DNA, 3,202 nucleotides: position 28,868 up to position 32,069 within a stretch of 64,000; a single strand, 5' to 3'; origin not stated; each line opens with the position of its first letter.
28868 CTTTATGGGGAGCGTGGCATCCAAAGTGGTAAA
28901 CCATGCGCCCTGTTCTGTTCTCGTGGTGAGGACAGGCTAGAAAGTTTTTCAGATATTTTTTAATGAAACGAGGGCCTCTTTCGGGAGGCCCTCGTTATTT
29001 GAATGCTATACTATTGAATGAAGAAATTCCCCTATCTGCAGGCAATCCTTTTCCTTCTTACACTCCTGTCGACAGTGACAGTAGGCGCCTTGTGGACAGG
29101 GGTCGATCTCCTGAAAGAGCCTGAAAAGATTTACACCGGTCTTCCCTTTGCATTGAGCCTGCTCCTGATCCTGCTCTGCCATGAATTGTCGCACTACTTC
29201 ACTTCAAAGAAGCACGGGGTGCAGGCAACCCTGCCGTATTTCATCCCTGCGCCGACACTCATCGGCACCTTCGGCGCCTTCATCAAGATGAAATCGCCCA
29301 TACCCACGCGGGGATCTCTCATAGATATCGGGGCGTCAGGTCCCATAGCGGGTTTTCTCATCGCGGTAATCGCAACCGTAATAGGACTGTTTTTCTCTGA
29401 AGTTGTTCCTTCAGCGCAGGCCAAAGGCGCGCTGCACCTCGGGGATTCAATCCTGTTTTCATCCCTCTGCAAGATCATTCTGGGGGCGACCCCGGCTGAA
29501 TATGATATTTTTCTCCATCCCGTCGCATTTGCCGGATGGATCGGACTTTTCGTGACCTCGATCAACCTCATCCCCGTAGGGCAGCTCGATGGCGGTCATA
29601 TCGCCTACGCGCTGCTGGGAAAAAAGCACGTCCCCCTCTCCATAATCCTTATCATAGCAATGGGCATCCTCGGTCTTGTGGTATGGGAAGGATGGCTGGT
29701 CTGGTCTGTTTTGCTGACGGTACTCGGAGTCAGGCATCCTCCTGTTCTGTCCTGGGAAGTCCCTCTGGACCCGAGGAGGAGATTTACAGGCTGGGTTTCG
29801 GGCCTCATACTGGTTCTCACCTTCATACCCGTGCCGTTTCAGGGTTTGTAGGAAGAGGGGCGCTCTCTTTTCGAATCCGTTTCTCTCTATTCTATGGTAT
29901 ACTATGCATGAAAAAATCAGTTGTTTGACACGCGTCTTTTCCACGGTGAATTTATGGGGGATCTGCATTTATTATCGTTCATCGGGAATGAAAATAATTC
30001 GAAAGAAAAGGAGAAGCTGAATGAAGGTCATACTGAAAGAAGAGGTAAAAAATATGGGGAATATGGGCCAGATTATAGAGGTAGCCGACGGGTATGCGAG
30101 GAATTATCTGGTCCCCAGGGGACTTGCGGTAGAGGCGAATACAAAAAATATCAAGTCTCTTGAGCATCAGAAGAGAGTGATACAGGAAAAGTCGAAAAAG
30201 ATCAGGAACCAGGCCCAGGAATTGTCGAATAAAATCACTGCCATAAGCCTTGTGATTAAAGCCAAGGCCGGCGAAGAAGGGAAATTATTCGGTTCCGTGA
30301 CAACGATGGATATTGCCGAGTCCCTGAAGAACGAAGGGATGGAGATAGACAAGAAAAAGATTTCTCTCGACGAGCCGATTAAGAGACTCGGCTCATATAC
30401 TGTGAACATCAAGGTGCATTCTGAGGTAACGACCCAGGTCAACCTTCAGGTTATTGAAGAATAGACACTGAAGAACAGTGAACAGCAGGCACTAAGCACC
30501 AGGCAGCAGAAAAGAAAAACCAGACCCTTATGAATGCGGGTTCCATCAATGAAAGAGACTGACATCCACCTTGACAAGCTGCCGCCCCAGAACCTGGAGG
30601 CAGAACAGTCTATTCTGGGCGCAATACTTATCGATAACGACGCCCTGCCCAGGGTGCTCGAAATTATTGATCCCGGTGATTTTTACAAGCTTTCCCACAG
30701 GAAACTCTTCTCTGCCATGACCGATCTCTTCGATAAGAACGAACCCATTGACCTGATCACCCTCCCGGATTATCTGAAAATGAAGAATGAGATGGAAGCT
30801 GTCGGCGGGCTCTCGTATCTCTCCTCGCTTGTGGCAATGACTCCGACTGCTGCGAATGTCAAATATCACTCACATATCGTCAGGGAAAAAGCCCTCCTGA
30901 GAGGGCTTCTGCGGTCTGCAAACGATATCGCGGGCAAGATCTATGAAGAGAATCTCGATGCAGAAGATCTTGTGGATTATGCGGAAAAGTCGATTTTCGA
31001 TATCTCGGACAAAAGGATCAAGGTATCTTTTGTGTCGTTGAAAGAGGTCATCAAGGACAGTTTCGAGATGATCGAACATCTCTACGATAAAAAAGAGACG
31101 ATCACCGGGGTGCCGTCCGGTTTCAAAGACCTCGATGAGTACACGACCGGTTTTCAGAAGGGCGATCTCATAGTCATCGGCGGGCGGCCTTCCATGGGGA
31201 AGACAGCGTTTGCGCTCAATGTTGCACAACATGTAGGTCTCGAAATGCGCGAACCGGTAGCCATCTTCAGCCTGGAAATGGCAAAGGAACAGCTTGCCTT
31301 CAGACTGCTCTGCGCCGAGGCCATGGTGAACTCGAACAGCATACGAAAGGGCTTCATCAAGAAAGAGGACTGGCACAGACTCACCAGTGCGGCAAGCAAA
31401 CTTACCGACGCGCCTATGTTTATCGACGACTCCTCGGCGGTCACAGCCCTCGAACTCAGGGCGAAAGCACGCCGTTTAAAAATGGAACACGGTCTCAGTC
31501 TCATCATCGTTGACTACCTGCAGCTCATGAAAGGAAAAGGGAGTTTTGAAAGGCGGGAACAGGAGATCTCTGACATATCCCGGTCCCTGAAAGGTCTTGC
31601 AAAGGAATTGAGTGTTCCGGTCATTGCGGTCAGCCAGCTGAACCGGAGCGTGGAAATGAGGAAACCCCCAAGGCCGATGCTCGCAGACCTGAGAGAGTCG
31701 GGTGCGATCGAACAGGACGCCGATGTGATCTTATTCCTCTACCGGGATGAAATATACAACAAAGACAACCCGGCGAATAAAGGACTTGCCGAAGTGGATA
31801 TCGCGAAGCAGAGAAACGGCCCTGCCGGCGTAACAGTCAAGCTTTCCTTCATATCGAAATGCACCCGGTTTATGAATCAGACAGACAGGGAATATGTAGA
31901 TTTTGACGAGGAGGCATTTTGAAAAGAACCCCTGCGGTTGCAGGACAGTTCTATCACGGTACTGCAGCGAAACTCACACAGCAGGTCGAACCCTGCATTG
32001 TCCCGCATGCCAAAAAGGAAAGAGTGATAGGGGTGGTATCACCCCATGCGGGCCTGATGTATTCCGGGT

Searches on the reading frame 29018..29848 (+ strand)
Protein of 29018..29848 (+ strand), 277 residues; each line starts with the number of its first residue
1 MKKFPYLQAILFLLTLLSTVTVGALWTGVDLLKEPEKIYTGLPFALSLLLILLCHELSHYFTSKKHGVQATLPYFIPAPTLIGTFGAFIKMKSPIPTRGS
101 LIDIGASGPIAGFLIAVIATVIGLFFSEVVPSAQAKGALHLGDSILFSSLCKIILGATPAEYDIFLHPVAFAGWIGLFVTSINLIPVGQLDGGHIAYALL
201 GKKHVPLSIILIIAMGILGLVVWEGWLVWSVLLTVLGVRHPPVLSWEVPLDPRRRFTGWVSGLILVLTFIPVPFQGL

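Call 48: search_protein_families(library=pfam, proteins=[window:29018-29848:+], max_evalue=0.00001)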
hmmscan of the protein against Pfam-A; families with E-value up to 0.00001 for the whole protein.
window:29018-29848:+ (277 aa): 1 family
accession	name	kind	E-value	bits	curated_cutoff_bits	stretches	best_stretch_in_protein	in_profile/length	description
PF02163.28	Peptidase_M50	-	1.1e-23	84.1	27.2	1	44-206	2-203/221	Peptidase family M50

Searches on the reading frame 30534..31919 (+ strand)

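Call 48: search_protein_families(library=pfam, proteins=[window:30534-31919:+], max_evalue=0.00001)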
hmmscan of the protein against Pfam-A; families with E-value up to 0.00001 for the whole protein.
window:30534-31919:+ (462 aa): 3 families
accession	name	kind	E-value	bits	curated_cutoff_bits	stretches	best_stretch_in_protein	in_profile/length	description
PF03796.21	DnaB_C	-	7.5e-107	356.9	27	1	192-448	1-255/255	DnaB-like helicase C terminal domain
PF00772.26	DnaB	-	8.9e-36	122.5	23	1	17-118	2-103/103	DnaB-like helicase N terminal domain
PF13481.12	AAA_25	-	2e-12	47.6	27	1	205-370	27-191/195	AAA domain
